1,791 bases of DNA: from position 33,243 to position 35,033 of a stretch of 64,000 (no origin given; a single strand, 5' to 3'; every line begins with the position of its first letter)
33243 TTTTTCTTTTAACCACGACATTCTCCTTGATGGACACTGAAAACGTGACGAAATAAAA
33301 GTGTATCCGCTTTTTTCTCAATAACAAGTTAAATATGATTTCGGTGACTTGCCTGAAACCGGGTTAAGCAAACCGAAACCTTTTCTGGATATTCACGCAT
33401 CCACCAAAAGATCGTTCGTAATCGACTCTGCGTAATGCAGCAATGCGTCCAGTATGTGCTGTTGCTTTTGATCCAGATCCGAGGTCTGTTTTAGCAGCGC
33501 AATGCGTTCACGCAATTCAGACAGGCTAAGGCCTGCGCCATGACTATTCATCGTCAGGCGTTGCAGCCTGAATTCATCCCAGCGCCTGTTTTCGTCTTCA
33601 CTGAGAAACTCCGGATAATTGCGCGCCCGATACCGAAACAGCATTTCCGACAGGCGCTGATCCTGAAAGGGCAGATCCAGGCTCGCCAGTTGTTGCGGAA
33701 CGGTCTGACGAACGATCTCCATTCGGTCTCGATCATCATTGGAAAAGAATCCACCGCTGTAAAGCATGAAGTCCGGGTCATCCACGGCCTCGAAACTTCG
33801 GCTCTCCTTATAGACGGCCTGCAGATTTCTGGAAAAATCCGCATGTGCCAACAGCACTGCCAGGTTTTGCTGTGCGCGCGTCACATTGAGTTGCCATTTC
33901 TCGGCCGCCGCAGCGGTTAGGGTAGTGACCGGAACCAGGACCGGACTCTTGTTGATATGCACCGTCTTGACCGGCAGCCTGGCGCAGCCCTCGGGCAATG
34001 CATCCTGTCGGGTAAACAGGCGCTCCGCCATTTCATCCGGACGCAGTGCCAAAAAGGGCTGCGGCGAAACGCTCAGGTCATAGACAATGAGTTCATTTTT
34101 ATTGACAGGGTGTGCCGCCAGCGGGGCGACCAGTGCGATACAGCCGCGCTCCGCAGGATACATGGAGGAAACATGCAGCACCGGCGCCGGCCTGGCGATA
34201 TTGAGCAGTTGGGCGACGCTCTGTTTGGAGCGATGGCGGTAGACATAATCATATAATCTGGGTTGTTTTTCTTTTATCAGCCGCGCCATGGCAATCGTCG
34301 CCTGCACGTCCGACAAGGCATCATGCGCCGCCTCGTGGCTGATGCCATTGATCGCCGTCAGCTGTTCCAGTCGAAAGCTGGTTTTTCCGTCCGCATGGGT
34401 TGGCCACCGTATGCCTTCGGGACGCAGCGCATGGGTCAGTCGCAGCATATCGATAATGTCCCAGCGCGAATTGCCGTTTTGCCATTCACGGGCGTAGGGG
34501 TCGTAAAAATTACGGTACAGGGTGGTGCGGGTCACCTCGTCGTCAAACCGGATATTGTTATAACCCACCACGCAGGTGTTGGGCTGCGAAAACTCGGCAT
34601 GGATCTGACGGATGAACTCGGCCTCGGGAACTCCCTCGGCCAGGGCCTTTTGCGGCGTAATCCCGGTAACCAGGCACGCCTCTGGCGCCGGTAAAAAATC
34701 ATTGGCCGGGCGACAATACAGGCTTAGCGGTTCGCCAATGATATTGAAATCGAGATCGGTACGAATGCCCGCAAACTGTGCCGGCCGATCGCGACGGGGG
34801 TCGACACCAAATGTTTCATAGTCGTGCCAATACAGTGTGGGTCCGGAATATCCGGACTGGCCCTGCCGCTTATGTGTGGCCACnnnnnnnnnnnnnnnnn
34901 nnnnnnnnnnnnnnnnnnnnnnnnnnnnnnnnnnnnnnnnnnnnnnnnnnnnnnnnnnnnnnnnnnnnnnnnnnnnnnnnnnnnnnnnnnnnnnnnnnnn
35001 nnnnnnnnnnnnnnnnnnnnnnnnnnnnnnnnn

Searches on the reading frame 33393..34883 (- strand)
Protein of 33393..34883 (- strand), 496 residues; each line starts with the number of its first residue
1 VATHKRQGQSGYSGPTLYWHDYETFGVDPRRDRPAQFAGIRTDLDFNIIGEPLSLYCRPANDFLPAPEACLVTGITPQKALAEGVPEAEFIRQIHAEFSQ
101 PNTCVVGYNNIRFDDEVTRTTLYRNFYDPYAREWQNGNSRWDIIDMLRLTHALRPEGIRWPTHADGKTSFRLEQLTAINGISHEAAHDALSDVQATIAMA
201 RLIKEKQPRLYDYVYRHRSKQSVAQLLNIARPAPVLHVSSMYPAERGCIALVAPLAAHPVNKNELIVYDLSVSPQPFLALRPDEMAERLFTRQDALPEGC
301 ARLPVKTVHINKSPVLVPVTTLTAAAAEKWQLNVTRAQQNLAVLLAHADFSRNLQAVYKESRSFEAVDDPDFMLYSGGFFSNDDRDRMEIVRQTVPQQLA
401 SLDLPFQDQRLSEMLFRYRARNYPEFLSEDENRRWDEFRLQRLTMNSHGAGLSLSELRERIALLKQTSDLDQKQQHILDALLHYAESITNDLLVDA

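Call 17: search_protein_families(library=pfam, proteins=[window:33393-34883:-])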
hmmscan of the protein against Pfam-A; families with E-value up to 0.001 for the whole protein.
window:33393-34883:- (496 aa): 2 families
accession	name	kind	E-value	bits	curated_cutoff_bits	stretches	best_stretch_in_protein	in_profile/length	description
PF08411.15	Exonuc_X-T_C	-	9.4e-99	330.3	27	1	218-486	1-268/269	Exonuclease C-terminal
PF00929.31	RNase_T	-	2.4e-25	90.4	24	1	19-198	2-162/164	Exonuclease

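Call 22: find_homologous_proteins(query=window:33393-34883:-, max_evalue=1e-50)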
Query window:33393-34883:- (496 aa): 8000 proteins with E <= 1e-50 among 8000 candidates; the best 120 are listed.
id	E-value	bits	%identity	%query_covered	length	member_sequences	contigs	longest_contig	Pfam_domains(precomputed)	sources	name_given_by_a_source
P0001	0.0e+0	1137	100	100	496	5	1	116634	PF00929.32,PF08411.16,PF26016.1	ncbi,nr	ncbi:MAG: exodeoxyribonuclease I [Gammaproteobacteria bacterium]|nr:exodeoxyribonuclease I [Gammapro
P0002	8.8e-268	907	80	98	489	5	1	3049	PF00929.32,PF08411.16,PF26016.1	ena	-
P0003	1.2e-267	906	80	99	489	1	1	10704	PF00929.32,PF08411.16,PF26016.1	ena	-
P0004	9.4e-266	900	79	98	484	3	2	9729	PF00929.32,PF08411.16,PF26016.1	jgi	jgi:exodeoxyribonuclease-1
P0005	2.1e-265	899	79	97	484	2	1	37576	PF00929.32,PF08411.16,PF26016.1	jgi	jgi:exodeoxyribonuclease-1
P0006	1.2e-264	897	78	98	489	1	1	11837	PF00929.32,PF08411.16,PF26016.1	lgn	-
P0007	1.9e-264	896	79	98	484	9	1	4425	PF00929.32,PF08411.16,PF26016.1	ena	-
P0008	1.3e-262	890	78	98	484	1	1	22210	PF00929.32,PF08411.16,PF26016.1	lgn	-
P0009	9.0e-258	874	79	96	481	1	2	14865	PF00929.32,PF08411.16,PF26016.1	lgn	-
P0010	1.4e-255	867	77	98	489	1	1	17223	PF00929.32,PF08411.16,PF26016.1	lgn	-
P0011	2.6e-254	862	76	98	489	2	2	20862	PF00929.32,PF08411.16,PF26016.1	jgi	-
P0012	2.6e-254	862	77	97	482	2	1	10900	PF00929.32,PF08411.16,PF26016.1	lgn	-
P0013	3.9e-249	845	75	96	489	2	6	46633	PF00929.32,PF08411.16,PF26016.1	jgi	-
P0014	2.0e-248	843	74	99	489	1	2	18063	PF00929.32,PF08411.16,PF26016.1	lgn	-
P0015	3.6e-240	816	72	99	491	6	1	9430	PF00929.32,PF08411.16,PF26016.1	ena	-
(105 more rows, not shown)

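Call 23: find_encoding_contigs(protein=P0001, flank=2000, max_places=4)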
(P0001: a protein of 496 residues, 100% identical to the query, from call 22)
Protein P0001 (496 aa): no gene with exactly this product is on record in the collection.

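Call 24: find_encoding_contigs(protein=P0005, flank=3000, max_places=3)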
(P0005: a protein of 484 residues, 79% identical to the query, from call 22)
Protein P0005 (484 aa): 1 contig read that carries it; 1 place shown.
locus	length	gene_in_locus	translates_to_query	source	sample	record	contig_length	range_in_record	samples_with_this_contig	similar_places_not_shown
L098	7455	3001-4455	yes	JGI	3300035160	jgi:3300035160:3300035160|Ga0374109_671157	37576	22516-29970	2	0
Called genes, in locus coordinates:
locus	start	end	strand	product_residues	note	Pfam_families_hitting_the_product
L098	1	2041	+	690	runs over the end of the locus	PF00498:FHA, PF16697:Yop-YscD_cpl (weak), PF01590:GAF, PF13185:GAF_2, PF13492:GAF_3, PF01966:HD, PF13487:HD_5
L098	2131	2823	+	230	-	PF00481:PP2C (faint), PF13672:PP2C_2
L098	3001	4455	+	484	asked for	PF00929:RNase_T, PF08411:ExoI_SH3, PF26016:ExoI_C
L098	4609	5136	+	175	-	-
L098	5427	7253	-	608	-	PF00682:HMGL-like, PF02436:PYC_OADA, PF00364:Biotin_lipoyl, PF25917:BSH_RND (weak), PF25919:BSH_CusB (faint), PF25973:BSH_CzcB (faint)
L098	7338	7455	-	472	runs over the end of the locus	PF00289:Biotin_carb_N, PF02786:CPSase_L_D2, PF08443:RimK (weak), PF02222:ATP-grasp, PF07478:Dala_Dala_lig_C, PF02785:Biotin_carb_C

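Call 25: find_encoding_contigs(protein=P0003, flank=3000, max_places=3)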
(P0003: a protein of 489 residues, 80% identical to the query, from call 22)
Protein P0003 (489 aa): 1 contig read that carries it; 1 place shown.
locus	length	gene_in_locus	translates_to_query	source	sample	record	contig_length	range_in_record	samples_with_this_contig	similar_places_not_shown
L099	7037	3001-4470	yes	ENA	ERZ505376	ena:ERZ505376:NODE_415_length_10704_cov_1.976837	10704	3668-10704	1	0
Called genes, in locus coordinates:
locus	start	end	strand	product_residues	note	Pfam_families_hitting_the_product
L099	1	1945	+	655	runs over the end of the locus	PF16697:Yop-YscD_cpl (weak), PF00498:FHA, PF01590:GAF, PF13185:GAF_2, PF13492:GAF_3 (weak), PF01966:HD, PF13487:HD_5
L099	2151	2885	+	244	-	PF00481:PP2C (faint), PF13672:PP2C_2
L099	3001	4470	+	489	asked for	PF00929:RNase_T, PF08411:ExoI_SH3, PF26016:ExoI_C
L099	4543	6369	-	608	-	PF00682:HMGL-like, PF02436:PYC_OADA, PF00364:Biotin_lipoyl, PF25973:BSH_CzcB (faint)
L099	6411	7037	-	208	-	?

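Call 95: list_cluster_members(proteins=[P0001])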
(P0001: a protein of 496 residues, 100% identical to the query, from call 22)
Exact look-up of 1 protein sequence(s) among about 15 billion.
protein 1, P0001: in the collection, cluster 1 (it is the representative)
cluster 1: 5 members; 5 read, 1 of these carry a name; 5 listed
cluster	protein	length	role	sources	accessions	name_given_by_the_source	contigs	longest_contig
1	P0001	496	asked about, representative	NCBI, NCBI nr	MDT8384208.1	MAG: exodeoxyribonuclease I [Gammaproteobacteria bacterium] | exodeoxyribonuclease I [Gammaproteobacteria bacterium]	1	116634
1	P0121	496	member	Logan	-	-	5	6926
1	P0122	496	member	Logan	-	-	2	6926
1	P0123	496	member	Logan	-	-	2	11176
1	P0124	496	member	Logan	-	-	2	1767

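Call 96: find_encoding_contigs(protein=P0123, flank=3000, max_places=4)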
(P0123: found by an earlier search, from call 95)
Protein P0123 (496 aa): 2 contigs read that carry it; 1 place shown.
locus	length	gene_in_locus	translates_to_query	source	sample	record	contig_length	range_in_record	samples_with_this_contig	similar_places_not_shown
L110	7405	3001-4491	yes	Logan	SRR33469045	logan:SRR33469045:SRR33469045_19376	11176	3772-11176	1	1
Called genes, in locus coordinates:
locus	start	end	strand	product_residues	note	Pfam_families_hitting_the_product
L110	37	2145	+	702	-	PF00498:FHA, PF16697:Yop-YscD_cpl (weak), PF01590:GAF, PF13185:GAF_2, PF13492:GAF_3, PF01966:HD, PF13487:HD_5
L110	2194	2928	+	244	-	PF00481:PP2C (faint), PF13672:PP2C_2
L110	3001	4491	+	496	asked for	PF00929:RNase_T, PF08411:ExoI_SH3, PF26016:ExoI_C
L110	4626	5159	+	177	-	-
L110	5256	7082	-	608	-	PF00682:HMGL-like, PF02436:PYC_OADA, PF00364:Biotin_lipoyl, PF25917:BSH_RND (weak), PF25973:BSH_CzcB (faint)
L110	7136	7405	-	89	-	?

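Call 97: find_encoding_contigs(protein=P0121, flank=3000, max_places=6)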
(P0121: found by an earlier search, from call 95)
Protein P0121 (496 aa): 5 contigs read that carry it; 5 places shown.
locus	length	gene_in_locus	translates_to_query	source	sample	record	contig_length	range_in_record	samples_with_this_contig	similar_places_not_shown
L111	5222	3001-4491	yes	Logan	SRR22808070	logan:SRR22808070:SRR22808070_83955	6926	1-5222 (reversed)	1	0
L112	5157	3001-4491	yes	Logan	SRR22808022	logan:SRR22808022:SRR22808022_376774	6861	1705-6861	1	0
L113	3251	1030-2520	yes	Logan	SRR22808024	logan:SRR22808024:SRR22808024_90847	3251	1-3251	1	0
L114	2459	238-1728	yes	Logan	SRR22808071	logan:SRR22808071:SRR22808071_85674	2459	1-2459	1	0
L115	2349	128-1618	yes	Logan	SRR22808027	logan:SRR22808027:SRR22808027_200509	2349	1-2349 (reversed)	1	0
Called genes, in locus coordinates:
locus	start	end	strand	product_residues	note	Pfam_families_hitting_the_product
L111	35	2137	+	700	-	PF00498:FHA, PF16697:Yop-YscD_cpl (weak), PF01590:GAF, PF13185:GAF_2, PF13492:GAF_3, PF01966:HD, PF13487:HD_5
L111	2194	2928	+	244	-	PF00481:PP2C (faint), PF13672:PP2C_2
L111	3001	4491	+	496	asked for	PF00929:RNase_T, PF08411:ExoI_SH3, PF26016:ExoI_C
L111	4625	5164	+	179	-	-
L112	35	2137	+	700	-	PF00498:FHA, PF16697:Yop-YscD_cpl (weak), PF01590:GAF, PF13185:GAF_2, PF13492:GAF_3, PF01966:HD, PF13487:HD_5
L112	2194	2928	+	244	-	PF00481:PP2C (faint), PF13672:PP2C_2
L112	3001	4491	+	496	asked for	PF00929:RNase_T, PF08411:ExoI_SH3, PF26016:ExoI_C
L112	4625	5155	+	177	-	?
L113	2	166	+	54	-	?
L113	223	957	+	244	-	PF00481:PP2C (faint), PF13672:PP2C_2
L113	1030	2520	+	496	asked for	PF00929:RNase_T, PF08411:ExoI_SH3, PF26016:ExoI_C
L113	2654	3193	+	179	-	-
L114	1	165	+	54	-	?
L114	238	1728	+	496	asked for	PF00929:RNase_T, PF08411:ExoI_SH3, PF26016:ExoI_C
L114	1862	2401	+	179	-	-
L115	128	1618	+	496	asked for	PF00929:RNase_T, PF08411:ExoI_SH3, PF26016:ExoI_C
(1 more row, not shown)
